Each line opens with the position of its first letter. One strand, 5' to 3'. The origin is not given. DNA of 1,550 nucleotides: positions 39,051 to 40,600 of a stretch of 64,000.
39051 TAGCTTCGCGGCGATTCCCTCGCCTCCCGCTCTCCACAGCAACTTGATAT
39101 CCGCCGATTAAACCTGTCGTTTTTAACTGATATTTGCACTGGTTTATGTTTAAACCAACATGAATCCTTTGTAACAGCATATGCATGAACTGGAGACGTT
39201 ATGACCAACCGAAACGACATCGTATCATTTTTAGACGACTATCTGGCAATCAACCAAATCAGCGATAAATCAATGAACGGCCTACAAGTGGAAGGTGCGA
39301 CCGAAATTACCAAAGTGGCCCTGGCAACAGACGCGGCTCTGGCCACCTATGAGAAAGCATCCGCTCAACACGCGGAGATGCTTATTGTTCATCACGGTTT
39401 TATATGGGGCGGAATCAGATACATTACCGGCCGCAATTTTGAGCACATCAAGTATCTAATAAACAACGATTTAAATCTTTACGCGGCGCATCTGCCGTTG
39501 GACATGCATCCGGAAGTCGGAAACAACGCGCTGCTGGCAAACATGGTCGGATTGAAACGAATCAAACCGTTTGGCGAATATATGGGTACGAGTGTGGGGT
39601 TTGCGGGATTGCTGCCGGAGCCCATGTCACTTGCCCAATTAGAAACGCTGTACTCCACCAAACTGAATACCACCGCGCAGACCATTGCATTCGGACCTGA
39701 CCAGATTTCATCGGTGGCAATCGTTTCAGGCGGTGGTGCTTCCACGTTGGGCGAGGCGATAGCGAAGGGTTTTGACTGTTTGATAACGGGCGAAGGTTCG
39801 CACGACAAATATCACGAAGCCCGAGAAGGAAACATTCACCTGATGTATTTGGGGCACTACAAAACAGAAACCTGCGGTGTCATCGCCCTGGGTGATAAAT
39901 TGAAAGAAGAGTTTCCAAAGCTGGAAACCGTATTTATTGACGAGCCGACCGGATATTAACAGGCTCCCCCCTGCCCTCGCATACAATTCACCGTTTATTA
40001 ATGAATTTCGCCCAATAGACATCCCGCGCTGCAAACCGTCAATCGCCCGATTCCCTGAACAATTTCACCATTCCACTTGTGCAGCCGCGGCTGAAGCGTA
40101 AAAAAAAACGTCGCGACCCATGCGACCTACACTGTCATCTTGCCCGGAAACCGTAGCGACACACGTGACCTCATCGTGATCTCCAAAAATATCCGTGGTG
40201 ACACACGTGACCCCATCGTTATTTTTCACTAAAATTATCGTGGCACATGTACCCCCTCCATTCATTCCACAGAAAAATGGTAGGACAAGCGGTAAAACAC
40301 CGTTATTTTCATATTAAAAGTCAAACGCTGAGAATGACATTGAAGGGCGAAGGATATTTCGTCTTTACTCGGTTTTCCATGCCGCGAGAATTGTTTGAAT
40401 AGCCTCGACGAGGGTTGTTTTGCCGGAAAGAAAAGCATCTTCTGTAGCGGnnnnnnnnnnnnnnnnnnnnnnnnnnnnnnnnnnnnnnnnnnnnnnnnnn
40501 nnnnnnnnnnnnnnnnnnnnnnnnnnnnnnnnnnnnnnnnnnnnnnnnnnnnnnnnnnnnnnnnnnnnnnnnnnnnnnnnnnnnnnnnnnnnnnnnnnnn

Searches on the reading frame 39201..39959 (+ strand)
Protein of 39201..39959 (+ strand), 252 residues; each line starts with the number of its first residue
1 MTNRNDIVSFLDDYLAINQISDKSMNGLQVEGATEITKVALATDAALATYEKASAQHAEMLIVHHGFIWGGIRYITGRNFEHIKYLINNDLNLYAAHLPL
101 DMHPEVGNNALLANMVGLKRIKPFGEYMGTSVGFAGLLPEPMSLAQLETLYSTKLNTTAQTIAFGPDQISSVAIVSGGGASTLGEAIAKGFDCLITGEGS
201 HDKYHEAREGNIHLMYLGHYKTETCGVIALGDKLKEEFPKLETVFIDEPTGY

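Call 13: search_protein_families(library=pfam, proteins=[window:39201-39959:+])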
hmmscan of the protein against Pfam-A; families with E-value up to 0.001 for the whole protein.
window:39201-39959:+ (252 aa): 1 family
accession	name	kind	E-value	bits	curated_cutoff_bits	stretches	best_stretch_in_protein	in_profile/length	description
PF01784.24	DUF34_NIF3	-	5.4e-67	226.5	23.4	1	3-247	2-251/256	Duf34/NIF3 (NGG1p interacting factor 3)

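Call 14: find_encoding_contigs(protein=window:39201-39959:+, flank=3000, max_places=10)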
Protein window:39201-39959:+ (252 aa): 4 contigs read that carry it; 2 places shown.
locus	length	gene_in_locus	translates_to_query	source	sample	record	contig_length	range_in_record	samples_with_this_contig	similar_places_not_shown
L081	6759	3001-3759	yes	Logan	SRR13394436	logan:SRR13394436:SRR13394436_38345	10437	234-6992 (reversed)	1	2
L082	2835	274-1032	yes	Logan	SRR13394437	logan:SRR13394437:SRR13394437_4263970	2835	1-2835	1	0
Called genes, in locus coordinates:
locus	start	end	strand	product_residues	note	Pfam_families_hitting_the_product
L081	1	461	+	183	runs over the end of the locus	-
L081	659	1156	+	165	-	PF00254:FKBP_C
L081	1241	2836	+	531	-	PF03227:GILT, PF13462:Thioredoxin_4 (weak), PF01323:DSBA (weak), PF03227:GILT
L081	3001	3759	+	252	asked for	PF01784:DUF34_NIF3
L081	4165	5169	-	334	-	PF03308:MeaB, PF13555:AAA_29 (faint), PF03029:ATP_bind_1 (faint)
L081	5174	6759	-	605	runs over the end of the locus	?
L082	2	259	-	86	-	?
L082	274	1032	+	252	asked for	PF01784:DUF34_NIF3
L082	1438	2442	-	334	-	PF03308:MeaB, PF13555:AAA_29 (faint), PF03029:ATP_bind_1 (faint)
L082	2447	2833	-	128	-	?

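Call 15: find_homologous_proteins(query=window:39201-39959:+)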
Query window:39201-39959:+ (252 aa): 7640 proteins with E <= 0.001 among 8000 candidates; the best 120 are listed.
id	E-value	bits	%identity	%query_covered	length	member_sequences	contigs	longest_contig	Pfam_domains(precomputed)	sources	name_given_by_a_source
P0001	6.0e-165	565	100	100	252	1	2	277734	PF01784.25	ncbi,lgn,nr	ncbi:MAG: Nif3-like dinuclear metal center hexameric protein [Deltaproteobacteria bacterium]|nr:Nif3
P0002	3.2e-134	464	80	100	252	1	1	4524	PF01784.25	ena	-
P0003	1.8e-131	455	79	100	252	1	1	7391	PF01784.25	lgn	-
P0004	1.1e-130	453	79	100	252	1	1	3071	PF01784.25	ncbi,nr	ncbi:MAG: Nif3-like dinuclear metal center hexameric protein [Deltaproteobacteria bacterium]|nr:Nif3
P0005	2.4e-126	438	76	100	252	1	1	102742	PF01784.25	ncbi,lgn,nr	ncbi:MAG: Nif3-like dinuclear metal center hexameric protein [Deltaproteobacteria bacterium]|nr:Nif3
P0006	1.2e-122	426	73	100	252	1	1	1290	PF01784.25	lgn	-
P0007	1.5e-122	426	74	100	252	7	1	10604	PF01784.25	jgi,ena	-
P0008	6.5e-122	424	71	100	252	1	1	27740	PF01784.25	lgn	-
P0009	1.6e-118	413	72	100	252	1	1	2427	PF01784.25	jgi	jgi:dinuclear metal center YbgI/SA1388 family protein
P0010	5.9e-105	368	64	100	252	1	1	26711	PF01784.25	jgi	jgi:dinuclear metal center YbgI/SA1388 family protein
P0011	3.6e-100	353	62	100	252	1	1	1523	PF01784.25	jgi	jgi:dinuclear metal center YbgI/SA1388 family protein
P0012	1.1e-97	345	59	100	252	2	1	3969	PF01784.25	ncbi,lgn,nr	ncbi:MAG: Nif3-like dinuclear metal center hexameric protein [Deltaproteobacteria bacterium]|nr:Nif3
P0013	4.8e-97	342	62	93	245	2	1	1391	PF01784.25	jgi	-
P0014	5.0e-95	336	59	100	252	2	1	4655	PF01784.25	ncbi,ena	-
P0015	2.5e-93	330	59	100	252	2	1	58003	PF01784.25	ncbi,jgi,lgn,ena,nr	ncbi:MAG: Nif3-like dinuclear metal center hexameric protein [Proteobacteria bacterium]|nr:Nif3-like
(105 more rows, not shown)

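Call 16: find_encoding_contigs(protein=P0002, flank=3000, max_places=3)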
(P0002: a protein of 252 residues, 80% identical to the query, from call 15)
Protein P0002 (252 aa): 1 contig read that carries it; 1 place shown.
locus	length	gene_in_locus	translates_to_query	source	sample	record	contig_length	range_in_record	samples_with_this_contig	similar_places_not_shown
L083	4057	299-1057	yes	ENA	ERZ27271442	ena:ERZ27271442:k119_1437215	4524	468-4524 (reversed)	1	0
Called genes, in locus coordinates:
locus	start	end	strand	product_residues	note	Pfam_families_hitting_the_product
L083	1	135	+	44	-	?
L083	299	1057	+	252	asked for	PF01784:DUF34_NIF3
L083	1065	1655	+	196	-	PF05728:UPF0227 (weak), PF12146:Hydrolase_4 (faint)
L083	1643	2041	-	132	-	PF14534:DUF4440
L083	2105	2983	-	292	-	PF04542:Sigma70_r2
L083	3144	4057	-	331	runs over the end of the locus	PF03308:MeaB, PF02492:cobW (faint), PF01656:CbiA (weak)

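Call 17: find_encoding_contigs(protein=P0003, flank=3000, max_places=3)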
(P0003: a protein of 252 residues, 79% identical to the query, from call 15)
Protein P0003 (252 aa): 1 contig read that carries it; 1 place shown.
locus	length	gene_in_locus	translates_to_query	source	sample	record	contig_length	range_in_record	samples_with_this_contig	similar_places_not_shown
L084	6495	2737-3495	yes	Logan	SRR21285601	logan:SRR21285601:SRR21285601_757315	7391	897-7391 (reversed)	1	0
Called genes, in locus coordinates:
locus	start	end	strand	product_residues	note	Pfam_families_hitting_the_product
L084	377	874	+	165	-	PF00254:FKBP_C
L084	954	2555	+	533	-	PF03227:GILT, PF13462:Thioredoxin_4 (weak), PF01323:DSBA (weak), PF13743:Thioredoxin_5 (faint), PF03227:GILT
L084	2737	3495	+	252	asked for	PF01784:DUF34_NIF3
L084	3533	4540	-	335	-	PF03308:MeaB, PF02492:cobW (faint)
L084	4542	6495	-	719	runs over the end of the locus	PF01642:MM_CoA_mutase, PF02310:B12-binding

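Call 18: find_encoding_contigs(protein=P0004, flank=3000, max_places=3)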
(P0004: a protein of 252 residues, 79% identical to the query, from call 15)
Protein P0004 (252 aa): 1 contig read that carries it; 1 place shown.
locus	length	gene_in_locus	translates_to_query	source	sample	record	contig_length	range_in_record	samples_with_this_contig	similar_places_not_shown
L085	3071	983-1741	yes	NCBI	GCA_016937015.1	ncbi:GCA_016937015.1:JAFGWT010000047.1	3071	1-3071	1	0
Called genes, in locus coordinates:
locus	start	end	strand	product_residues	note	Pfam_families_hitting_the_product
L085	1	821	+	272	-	PF03227:GILT (weak)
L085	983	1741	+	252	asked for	PF01784:DUF34_NIF3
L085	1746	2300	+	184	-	PF05728:UPF0227 (weak)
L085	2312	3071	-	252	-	PF03308:MeaB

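Call 19: find_encoding_contigs(protein=P0005, flank=3000, max_places=3)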
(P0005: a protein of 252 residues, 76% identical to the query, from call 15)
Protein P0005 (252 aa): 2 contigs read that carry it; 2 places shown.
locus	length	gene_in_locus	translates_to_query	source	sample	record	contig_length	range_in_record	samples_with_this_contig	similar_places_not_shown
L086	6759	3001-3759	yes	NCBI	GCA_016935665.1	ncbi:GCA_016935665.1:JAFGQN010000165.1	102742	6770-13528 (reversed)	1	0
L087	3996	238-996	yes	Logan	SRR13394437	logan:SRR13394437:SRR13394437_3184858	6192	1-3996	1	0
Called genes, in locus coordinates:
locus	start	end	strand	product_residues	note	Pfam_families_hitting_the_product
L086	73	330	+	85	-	-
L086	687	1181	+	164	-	PF00254:FKBP_C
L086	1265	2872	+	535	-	PF01323:DSBA (faint), PF03227:GILT, PF13462:Thioredoxin_4 (faint), PF03227:GILT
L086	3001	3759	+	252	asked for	PF01784:DUF34_NIF3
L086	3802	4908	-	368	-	PF04055:Radical_SAM, PF13353:Fer4_12 (faint), PF13186:SPASM (weak)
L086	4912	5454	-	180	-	PF13620:CarboxypepD_reg (weak)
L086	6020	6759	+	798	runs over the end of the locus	PF13433:Peripla_BP_5 (weak), PF13458:Peripla_BP_6, PF01094:ANF_receptor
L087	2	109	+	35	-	?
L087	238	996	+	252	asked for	PF01784:DUF34_NIF3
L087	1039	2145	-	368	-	PF04055:Radical_SAM, PF13353:Fer4_12 (faint), PF13186:SPASM (weak)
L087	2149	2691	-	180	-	PF13620:CarboxypepD_reg (weak)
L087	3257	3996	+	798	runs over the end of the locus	PF13433:Peripla_BP_5 (weak), PF13458:Peripla_BP_6, PF01094:ANF_receptor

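Call 23: find_encoding_contigs(protein=P0007, flank=3000, max_places=3)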
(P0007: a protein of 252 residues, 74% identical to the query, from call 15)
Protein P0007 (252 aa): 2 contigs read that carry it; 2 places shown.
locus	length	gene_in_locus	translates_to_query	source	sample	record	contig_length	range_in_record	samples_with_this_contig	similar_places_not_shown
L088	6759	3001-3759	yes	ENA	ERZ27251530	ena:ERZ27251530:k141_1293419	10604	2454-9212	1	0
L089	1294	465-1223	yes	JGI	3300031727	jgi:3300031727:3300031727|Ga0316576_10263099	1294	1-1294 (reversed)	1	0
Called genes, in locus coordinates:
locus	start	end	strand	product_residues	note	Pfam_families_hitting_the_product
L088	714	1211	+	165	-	PF00254:FKBP_C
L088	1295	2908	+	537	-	PF01323:DSBA (faint), PF03227:GILT, PF13462:Thioredoxin_4 (weak), PF13743:Thioredoxin_5 (faint), PF03227:GILT (weak)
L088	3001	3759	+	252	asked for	PF01784:DUF34_NIF3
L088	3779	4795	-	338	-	PF03308:MeaB, PF02492:cobW (faint)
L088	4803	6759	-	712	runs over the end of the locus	PF01642:MM_CoA_mutase, PF02310:B12-binding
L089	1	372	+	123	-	?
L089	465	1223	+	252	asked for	PF01784:DUF34_NIF3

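Call 24: find_encoding_contigs(protein=P0008, flank=3000, max_places=3)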
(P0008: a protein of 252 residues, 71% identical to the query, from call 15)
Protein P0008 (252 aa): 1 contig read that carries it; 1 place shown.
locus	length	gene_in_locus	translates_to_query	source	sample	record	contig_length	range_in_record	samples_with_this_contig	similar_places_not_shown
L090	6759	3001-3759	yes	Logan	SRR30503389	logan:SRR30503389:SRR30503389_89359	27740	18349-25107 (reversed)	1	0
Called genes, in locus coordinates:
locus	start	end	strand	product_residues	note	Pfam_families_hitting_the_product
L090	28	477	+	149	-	-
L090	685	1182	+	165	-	PF00254:FKBP_C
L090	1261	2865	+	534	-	PF03227:GILT, PF13462:Thioredoxin_4 (weak), PF01323:DSBA (faint), PF03227:GILT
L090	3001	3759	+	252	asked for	PF01784:DUF34_NIF3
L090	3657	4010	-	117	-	-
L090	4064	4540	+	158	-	-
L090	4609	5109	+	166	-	-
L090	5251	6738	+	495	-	PF13229:Beta_helix, PF02415:Chlam_PMP (faint)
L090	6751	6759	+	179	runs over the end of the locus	-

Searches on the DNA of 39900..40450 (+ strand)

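Call 4: search_rna_families(source=window, start=39900, end=40450, threshold=evalue, max_evalue=10, show_alignments=3)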
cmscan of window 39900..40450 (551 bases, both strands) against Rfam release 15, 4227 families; matches with E-value up to 10: 0.
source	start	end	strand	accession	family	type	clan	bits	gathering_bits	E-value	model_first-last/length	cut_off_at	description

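Call 29: search_dna_similar(query=window:39960-40364:+, collection=plasmids, mode=distant, max_evalue=0.1)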
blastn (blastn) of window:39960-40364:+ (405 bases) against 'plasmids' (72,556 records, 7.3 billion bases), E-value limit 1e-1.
No match.

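Call 30: search_dna_similar(query=window:39960-40364:+, collection=phages, mode=distant, max_evalue=0.1)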
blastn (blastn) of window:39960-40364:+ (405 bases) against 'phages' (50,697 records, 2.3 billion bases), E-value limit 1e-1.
No match.

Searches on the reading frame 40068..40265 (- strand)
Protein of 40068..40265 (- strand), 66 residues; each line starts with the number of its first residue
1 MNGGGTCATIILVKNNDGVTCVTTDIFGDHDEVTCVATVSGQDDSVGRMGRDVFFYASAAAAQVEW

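Call 46: search_protein_representatives(protein=window:40068-40265:-)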
Query: 66 residues. Proteins with E-value up to 0.001 (for the whole library): 2; up to 1e-10: 1; up to 1e-30: 0. The best 2 are listed.
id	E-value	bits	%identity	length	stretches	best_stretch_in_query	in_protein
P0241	5.6e-11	57.7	40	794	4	12-50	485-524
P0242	2.8e-04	36.5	47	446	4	26-47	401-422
